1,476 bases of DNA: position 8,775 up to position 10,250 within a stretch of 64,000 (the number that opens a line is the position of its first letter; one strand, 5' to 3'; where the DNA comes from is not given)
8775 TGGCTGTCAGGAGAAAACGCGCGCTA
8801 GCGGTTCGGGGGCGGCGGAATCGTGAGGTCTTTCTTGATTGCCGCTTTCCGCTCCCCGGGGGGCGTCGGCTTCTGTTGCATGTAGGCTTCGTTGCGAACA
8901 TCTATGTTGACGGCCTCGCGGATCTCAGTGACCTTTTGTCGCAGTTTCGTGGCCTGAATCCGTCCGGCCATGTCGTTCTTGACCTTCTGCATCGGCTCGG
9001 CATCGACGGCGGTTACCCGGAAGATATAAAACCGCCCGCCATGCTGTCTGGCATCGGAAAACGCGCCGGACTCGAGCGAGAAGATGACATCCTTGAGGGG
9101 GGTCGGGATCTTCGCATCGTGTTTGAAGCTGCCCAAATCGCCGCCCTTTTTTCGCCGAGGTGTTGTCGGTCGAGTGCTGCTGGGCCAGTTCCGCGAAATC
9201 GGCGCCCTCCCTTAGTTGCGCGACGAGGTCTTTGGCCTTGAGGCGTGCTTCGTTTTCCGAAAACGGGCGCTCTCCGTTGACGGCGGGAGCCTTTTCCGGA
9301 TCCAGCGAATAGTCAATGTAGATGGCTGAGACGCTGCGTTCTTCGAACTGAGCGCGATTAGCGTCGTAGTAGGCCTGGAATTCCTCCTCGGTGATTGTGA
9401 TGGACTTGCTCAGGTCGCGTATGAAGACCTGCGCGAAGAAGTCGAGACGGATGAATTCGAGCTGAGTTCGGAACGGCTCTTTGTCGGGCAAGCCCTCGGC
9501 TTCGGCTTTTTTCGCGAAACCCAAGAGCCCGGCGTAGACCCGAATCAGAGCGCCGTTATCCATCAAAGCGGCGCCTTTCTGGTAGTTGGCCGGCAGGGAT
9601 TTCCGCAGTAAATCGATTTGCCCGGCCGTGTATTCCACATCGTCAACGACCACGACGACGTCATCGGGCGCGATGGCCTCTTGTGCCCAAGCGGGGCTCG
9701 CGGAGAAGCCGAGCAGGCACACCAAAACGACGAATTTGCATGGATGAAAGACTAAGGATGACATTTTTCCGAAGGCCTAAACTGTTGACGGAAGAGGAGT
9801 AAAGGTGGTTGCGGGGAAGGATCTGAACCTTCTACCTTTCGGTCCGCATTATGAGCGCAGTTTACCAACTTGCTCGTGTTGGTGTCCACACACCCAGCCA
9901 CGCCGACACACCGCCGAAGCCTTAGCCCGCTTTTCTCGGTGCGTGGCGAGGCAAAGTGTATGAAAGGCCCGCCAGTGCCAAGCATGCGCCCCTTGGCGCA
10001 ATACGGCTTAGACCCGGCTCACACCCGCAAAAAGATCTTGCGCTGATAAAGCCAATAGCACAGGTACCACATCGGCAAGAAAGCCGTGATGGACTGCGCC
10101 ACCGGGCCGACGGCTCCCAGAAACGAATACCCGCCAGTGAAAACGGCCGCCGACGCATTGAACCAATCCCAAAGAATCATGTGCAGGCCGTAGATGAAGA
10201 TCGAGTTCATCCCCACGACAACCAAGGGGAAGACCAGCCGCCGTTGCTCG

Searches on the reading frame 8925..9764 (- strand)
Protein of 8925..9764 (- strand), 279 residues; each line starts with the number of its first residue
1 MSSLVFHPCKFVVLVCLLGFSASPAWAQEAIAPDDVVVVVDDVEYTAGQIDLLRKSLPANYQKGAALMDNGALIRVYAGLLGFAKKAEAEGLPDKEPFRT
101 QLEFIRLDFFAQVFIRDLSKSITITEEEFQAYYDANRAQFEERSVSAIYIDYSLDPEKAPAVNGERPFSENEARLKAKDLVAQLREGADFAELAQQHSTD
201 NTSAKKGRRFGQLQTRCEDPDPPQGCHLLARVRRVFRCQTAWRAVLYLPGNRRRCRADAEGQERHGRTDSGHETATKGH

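Call 49: search_protein_families(library=pfam, proteins=[window:8925-9764:-], max_evalue=0.001)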
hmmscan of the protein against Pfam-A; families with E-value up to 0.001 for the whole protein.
window:8925-9764:- (279 aa): 2 families
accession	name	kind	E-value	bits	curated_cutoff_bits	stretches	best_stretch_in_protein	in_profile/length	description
PF13616.12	Rotamase_3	-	5.6e-11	43.4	22.5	1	137-214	10-77/116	PPIC-type PPIASE domain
PF00639.27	Rotamase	-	2.7e-06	28.7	21.7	1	170-214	15-60/97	PPIC-type PPIASE domain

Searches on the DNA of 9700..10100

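Call 4: search_rna_families(source=window, start=9700, end=10100, threshold=evalue, max_evalue=10, show_alignments=4)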
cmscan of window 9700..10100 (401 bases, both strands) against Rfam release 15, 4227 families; matches with E-value up to 10: 1.
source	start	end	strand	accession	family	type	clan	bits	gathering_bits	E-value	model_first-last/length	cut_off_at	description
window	9761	9802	+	RF02929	algC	Cis-reg;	-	13.9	33.8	6.9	1-52/52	no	algC RNA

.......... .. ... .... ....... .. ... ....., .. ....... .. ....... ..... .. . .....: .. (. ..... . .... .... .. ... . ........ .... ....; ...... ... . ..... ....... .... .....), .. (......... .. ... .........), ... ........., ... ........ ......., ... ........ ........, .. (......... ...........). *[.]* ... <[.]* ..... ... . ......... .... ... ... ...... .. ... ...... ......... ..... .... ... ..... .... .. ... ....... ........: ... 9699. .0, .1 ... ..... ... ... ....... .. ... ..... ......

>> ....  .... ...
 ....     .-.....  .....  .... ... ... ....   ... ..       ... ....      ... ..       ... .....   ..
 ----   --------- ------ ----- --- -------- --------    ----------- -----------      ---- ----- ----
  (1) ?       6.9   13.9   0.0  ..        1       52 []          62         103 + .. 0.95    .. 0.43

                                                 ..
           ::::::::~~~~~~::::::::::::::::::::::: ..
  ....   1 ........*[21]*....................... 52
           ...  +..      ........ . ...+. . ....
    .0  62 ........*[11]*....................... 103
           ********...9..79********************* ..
